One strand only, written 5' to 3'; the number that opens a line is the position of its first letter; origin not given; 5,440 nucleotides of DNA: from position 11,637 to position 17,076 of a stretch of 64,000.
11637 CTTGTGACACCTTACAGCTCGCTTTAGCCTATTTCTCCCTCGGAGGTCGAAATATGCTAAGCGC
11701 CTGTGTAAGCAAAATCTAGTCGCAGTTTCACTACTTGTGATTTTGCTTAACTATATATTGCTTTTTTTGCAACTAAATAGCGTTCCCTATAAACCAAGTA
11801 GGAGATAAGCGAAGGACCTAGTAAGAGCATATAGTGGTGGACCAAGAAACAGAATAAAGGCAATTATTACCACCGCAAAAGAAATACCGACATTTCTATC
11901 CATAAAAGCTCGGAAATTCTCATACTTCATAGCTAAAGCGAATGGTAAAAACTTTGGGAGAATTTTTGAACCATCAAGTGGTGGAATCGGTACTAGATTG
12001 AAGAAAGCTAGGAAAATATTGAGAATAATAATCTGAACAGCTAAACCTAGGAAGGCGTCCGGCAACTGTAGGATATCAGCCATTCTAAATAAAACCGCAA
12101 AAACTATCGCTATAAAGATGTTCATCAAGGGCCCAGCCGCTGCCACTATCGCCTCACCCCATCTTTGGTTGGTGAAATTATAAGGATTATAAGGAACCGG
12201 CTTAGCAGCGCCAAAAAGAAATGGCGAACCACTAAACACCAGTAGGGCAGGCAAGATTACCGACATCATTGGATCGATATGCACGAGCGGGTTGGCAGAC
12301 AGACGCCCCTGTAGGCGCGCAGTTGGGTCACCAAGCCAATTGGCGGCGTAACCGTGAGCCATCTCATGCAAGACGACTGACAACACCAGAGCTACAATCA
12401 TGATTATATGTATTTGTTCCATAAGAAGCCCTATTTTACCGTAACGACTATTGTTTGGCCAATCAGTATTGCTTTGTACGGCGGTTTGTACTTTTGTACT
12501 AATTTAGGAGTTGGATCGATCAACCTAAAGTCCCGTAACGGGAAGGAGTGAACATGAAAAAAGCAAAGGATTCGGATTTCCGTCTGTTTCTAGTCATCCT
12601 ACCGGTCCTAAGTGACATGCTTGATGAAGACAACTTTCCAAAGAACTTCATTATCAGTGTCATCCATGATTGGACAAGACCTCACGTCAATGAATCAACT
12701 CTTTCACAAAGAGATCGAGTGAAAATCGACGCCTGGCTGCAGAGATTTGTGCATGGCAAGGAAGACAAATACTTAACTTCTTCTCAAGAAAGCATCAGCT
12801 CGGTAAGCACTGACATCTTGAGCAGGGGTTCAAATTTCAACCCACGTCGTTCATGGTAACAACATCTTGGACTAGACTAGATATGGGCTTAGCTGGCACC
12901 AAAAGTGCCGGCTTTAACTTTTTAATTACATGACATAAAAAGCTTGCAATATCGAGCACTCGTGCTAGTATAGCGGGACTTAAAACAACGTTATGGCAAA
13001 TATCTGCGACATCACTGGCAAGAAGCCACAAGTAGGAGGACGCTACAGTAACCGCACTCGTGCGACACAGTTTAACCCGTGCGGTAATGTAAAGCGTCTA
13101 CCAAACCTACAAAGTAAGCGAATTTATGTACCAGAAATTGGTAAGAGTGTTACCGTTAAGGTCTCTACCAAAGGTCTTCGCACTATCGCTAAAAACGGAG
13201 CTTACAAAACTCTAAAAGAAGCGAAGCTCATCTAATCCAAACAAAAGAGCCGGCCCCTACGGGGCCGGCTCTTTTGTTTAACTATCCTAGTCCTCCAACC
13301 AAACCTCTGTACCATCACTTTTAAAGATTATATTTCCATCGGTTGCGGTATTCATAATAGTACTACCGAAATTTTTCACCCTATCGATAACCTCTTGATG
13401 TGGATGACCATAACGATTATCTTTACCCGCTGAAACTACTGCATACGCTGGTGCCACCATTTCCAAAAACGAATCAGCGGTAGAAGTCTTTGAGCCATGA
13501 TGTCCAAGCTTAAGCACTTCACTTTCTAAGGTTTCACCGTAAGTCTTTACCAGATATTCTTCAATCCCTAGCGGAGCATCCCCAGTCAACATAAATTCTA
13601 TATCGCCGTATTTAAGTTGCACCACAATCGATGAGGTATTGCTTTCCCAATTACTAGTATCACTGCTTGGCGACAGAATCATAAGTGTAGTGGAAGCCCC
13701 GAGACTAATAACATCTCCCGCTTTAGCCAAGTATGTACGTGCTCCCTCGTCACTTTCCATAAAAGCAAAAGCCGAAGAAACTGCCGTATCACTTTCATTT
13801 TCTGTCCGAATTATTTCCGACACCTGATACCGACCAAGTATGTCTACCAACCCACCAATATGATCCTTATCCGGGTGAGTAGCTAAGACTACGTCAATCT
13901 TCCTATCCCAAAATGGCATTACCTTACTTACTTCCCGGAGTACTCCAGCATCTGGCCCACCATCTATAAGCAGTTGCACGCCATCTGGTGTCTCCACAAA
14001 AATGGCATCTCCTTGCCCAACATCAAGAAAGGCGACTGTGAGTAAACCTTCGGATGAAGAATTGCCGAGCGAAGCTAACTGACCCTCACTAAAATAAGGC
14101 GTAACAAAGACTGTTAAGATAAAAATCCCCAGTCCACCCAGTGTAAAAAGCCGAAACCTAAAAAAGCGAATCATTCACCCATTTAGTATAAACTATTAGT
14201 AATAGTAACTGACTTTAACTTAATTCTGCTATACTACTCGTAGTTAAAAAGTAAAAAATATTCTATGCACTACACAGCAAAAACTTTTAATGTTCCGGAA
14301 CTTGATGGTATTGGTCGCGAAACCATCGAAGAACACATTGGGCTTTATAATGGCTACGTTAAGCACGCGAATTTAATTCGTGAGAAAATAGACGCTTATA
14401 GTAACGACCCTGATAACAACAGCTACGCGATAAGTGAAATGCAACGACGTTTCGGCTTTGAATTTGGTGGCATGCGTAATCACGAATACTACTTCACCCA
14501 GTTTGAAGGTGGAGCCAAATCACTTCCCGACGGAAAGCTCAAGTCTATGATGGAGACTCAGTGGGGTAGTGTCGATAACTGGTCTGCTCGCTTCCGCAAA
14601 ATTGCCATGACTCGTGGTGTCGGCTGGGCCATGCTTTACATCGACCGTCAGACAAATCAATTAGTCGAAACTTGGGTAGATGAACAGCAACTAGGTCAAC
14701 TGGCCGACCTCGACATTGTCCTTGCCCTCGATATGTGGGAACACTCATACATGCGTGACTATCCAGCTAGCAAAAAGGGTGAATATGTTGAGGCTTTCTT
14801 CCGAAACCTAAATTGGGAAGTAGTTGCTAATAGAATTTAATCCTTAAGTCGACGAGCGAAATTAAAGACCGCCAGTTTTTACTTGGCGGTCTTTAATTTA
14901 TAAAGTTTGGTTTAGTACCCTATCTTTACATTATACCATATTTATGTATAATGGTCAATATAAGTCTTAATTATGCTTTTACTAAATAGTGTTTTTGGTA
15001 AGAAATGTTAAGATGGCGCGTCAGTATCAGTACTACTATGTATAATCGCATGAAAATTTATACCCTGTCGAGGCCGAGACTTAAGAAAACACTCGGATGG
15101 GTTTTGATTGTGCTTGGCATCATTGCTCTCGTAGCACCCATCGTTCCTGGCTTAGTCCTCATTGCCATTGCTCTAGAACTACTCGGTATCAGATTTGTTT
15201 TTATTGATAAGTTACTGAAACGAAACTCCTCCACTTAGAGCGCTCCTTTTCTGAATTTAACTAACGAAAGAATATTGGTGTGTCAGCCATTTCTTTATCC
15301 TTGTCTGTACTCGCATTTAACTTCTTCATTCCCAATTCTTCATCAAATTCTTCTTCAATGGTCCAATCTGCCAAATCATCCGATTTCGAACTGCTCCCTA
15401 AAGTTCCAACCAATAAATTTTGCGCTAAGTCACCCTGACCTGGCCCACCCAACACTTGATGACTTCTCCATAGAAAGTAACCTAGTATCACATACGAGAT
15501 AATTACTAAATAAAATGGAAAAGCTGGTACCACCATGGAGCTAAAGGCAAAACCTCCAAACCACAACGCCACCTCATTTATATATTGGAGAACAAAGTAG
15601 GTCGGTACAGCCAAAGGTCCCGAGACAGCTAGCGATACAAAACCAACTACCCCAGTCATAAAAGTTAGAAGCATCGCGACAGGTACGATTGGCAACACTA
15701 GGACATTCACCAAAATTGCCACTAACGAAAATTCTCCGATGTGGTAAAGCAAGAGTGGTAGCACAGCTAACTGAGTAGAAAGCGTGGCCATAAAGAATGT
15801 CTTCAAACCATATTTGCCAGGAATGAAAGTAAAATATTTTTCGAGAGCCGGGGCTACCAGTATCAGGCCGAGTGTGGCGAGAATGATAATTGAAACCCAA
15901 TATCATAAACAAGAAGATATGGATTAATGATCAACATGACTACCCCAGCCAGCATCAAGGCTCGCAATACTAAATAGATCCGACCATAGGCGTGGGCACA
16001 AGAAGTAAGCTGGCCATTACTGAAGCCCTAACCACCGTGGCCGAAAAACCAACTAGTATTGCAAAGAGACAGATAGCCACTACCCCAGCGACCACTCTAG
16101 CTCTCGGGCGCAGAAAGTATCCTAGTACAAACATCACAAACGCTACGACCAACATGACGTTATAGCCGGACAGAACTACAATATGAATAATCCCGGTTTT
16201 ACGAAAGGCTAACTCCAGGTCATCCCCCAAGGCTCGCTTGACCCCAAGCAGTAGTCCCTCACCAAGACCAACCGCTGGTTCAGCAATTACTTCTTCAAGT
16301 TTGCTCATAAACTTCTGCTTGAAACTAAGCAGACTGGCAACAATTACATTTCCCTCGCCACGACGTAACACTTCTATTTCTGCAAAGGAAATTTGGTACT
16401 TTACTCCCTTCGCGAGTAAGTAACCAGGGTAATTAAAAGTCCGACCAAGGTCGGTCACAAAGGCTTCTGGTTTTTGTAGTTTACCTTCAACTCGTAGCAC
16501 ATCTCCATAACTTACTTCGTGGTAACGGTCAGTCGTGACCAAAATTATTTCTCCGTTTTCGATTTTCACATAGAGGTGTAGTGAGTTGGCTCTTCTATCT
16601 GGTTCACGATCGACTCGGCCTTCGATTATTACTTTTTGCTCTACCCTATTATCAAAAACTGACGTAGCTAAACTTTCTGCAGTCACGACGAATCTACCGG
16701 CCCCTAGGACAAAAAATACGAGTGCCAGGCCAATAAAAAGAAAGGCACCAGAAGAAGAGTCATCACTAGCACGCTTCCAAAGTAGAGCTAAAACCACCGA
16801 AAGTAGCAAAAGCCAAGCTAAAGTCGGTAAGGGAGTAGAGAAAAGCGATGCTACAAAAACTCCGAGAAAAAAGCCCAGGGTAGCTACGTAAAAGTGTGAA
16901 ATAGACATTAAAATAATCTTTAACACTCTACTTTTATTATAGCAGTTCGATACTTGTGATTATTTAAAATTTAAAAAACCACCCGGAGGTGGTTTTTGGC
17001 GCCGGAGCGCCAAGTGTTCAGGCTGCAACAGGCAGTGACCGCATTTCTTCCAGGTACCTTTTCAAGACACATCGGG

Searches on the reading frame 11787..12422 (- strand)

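Call 34: search_protein_families(library=pfam, proteins=[window:11787-12422:-], max_evalue=0.001)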
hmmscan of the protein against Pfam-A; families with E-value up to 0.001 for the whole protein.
window:11787-12422:- (211 aa): 1 family
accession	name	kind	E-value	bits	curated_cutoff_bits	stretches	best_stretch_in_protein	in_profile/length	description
PF02163.28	Peptidase_M50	-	2.4e-14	53.6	27.2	2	8-113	2-101/221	Peptidase family M50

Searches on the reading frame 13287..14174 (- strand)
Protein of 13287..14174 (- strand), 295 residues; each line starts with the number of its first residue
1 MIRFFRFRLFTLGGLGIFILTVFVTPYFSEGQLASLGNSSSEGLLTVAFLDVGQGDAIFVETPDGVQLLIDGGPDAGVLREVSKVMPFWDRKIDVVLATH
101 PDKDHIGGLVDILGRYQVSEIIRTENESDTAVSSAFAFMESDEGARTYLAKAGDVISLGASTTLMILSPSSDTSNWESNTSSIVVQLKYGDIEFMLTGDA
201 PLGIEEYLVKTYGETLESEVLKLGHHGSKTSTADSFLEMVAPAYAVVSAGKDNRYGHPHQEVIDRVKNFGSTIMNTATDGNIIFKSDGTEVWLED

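Call 17: search_protein_families(library=pfam, proteins=[window:13287-14174:-], max_evalue=0.001)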
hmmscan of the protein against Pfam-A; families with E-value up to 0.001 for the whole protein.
window:13287-14174:- (295 aa): 2 families
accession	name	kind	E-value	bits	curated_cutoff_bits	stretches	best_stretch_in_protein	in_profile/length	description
PF00753.33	Lactamase_B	-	2.9e-14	53.9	22.7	1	51-250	2-195/196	Metallo-beta-lactamase superfamily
PF12706.13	Lactamase_B_2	-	2.5e-05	24.4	27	1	68-159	3-99/200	Beta-lactamase superfamily domain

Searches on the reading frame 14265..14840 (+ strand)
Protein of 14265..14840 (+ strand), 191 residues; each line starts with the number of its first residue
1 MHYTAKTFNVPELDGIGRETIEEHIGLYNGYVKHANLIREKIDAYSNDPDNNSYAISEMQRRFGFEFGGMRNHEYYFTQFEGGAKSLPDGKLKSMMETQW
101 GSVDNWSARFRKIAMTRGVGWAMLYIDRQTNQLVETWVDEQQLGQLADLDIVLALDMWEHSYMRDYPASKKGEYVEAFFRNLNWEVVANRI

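Call 34: search_protein_families(library=pfam, proteins=[window:14265-14840:+], max_evalue=0.001)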
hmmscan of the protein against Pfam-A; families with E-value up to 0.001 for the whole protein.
window:14265-14840:+ (191 aa): 2 families
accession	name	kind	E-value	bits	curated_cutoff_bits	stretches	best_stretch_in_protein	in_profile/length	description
PF02777.23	Sod_Fe_C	-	6.8e-23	81.1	20.9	1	88-190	1-102/102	Iron/manganese superoxide dismutases, C-terminal domain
PF00081.27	Sod_Fe_N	-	0.00033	21.5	27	1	16-80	18-81/82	Iron/manganese superoxide dismutases, alpha-hairpin domain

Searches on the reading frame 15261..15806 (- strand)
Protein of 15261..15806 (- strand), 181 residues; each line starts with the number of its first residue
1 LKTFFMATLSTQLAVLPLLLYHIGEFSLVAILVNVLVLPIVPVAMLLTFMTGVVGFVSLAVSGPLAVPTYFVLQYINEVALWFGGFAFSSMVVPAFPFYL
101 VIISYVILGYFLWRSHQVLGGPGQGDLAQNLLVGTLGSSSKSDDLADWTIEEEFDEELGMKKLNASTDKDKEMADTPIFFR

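Call 34: search_protein_families(library=pfam, proteins=[window:15261-15806:-], max_evalue=0.001)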
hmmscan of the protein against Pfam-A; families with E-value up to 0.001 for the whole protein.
window:15261-15806:- (181 aa): 1 family
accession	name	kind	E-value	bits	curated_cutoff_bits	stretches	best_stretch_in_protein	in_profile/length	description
PF03772.21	Competence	-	3.5e-13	50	23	1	6-114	158-266/270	Competence protein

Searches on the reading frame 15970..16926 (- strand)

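Call 17: search_protein_families(library=pfam, proteins=[window:15970-16926:-], max_evalue=0.001)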
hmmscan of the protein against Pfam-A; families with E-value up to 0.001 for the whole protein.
window:15970-16926:- (318 aa): 2 families
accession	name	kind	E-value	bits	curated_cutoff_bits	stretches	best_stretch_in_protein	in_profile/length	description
PF13567.11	DUF4131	-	5.2e-18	65.7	31.6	1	32-186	4-164/165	Domain of unknown function (DUF4131)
PF03772.21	Competence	-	3.8e-17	63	23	1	225-310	1-90/270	Competence protein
